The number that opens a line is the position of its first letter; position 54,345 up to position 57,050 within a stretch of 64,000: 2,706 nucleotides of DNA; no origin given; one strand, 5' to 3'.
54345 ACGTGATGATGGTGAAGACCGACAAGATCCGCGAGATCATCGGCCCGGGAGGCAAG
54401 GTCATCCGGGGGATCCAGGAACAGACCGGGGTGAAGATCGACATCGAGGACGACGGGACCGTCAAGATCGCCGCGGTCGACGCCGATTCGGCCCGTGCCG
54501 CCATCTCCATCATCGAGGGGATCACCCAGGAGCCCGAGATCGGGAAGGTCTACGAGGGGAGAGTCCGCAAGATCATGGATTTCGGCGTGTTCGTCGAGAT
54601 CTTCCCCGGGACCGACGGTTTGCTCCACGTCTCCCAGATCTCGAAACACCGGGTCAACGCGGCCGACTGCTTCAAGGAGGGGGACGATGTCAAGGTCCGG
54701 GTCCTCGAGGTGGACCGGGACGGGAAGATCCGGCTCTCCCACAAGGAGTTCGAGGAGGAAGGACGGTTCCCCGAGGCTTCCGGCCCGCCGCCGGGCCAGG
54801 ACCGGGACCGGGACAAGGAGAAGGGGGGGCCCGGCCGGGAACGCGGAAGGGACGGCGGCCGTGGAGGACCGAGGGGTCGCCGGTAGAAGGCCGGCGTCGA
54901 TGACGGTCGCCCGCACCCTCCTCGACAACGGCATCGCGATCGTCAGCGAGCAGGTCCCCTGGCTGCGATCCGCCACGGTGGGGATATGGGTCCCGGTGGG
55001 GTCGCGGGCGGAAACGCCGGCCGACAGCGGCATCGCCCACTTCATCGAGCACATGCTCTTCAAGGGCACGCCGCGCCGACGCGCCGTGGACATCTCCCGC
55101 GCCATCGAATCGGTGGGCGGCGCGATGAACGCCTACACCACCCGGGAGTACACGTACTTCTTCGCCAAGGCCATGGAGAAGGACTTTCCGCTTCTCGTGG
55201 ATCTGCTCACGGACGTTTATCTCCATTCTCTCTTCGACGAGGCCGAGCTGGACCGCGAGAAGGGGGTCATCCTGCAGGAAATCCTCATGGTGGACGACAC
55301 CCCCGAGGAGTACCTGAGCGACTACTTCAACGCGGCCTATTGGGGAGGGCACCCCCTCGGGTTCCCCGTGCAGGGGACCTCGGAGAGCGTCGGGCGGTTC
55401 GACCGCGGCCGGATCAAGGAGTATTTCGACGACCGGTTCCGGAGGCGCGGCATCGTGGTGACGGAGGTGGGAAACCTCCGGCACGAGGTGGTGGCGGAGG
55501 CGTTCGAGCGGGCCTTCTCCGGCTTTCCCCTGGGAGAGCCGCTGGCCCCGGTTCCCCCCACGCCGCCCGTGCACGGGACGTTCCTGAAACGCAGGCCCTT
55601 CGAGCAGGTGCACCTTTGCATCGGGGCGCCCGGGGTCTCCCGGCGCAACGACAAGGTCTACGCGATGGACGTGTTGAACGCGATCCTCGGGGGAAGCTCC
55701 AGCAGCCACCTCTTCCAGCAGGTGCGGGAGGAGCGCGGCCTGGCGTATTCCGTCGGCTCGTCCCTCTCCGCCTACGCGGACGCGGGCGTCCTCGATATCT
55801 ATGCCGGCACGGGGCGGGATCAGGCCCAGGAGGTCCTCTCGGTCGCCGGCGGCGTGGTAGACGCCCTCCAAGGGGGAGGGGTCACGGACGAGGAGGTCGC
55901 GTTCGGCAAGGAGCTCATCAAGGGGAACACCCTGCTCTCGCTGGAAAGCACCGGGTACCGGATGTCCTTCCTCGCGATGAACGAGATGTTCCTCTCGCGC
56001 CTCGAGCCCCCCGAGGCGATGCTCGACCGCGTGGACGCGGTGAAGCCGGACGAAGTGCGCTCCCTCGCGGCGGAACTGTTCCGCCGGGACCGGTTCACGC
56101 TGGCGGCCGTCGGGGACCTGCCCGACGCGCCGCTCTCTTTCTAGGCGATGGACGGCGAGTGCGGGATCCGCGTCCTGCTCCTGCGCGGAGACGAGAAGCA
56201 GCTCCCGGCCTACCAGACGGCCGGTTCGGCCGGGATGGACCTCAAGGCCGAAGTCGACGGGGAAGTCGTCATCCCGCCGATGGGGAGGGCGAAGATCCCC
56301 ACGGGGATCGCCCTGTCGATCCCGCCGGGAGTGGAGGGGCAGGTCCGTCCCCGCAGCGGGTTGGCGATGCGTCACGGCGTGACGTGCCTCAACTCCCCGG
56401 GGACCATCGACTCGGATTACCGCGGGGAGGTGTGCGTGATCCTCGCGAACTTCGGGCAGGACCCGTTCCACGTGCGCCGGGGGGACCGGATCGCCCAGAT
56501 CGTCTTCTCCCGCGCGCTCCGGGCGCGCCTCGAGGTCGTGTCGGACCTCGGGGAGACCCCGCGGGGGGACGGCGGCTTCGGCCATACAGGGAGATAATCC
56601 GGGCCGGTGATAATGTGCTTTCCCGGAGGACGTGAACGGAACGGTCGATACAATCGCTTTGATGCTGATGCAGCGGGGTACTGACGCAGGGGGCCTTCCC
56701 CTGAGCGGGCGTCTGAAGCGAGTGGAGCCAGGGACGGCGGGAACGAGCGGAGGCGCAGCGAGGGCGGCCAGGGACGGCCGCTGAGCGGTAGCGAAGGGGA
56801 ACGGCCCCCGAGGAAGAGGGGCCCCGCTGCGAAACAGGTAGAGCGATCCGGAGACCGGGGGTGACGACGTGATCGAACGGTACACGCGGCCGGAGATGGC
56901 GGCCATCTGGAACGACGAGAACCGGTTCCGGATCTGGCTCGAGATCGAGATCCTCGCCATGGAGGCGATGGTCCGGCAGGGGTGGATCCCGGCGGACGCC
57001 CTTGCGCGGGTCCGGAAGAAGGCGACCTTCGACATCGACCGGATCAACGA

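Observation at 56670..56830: Unclassified 121-nt structured element in the dut-purB spacer (copy B), with a covarying closing helix relative to copy A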

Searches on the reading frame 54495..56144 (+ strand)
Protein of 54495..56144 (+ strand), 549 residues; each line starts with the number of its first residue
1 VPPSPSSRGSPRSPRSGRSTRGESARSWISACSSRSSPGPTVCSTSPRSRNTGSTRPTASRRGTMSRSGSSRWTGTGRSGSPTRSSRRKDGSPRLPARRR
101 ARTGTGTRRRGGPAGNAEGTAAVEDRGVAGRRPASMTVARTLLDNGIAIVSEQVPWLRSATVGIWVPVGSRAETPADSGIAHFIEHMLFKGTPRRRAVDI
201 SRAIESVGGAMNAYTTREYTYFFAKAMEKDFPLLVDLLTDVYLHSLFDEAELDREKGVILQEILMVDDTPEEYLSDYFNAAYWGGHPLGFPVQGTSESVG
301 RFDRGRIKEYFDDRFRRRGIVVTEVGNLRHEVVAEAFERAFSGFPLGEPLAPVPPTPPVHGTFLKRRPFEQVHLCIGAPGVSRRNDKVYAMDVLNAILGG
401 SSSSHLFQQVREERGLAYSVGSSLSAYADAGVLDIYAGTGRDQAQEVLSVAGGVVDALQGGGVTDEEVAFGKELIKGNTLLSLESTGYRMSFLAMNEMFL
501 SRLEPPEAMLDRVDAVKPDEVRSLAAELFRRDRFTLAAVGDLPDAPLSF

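Call 62: search_protein_families(library=pfam, proteins=[window:54495-56144:+])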
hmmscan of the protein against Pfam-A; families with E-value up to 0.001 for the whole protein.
window:54495-56144:+ (549 aa): 2 families
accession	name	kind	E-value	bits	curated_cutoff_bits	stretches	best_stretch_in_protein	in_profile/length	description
PF00675.25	Peptidase_M16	-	8.5e-39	133.3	22.3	1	149-295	2-148/149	Insulinase (Peptidase family M16)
PF05193.26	Peptidase_M16_C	-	2.4e-33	116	23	1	302-472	2-178/181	Peptidase M16 inactive domain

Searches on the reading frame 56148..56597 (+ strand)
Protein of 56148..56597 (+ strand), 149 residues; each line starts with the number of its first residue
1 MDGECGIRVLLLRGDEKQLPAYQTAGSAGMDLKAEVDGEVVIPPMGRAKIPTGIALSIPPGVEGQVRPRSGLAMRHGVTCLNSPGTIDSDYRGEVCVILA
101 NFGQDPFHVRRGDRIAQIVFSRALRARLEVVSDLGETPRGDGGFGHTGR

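Call 19: find_encoding_contigs(protein=window:56148-56597:+, flank=10000, max_places=10)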
Protein window:56148-56597:+ (149 aa): no gene with exactly this product is on record in the collection.

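Call 62: search_protein_families(library=pfam, proteins=[window:56148-56597:+])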
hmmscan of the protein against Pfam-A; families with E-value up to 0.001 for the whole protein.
window:56148-56597:+ (149 aa): 2 families
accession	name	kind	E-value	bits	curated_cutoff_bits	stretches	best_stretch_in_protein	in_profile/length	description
PF00692.24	dUTPase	-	2e-32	112.1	22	1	16-148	2-129/129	dUTPase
PF22769.1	DCD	-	2.9e-10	40.9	27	1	37-122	68-152/153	dCTP deaminase-like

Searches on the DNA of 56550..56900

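Call 4: search_rna_families(source=window, start=56550, end=56900, threshold=evalue, max_evalue=10, show_alignments=3)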
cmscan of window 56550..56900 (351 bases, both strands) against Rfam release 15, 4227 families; matches with E-value up to 10: 2.
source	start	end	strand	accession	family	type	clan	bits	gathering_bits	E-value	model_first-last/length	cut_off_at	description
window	56806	56821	+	RF01342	CRISPR-DR32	Gene; CRISPR;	-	17.1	48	2.5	14-29/37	no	CRISPR RNA direct repeat element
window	56796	56834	+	RF02807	PyrR209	Gene; snRNA; snoRNA; HACA-box;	-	15.9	42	1.8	1-65/65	no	Pyrobaculum sRNA 209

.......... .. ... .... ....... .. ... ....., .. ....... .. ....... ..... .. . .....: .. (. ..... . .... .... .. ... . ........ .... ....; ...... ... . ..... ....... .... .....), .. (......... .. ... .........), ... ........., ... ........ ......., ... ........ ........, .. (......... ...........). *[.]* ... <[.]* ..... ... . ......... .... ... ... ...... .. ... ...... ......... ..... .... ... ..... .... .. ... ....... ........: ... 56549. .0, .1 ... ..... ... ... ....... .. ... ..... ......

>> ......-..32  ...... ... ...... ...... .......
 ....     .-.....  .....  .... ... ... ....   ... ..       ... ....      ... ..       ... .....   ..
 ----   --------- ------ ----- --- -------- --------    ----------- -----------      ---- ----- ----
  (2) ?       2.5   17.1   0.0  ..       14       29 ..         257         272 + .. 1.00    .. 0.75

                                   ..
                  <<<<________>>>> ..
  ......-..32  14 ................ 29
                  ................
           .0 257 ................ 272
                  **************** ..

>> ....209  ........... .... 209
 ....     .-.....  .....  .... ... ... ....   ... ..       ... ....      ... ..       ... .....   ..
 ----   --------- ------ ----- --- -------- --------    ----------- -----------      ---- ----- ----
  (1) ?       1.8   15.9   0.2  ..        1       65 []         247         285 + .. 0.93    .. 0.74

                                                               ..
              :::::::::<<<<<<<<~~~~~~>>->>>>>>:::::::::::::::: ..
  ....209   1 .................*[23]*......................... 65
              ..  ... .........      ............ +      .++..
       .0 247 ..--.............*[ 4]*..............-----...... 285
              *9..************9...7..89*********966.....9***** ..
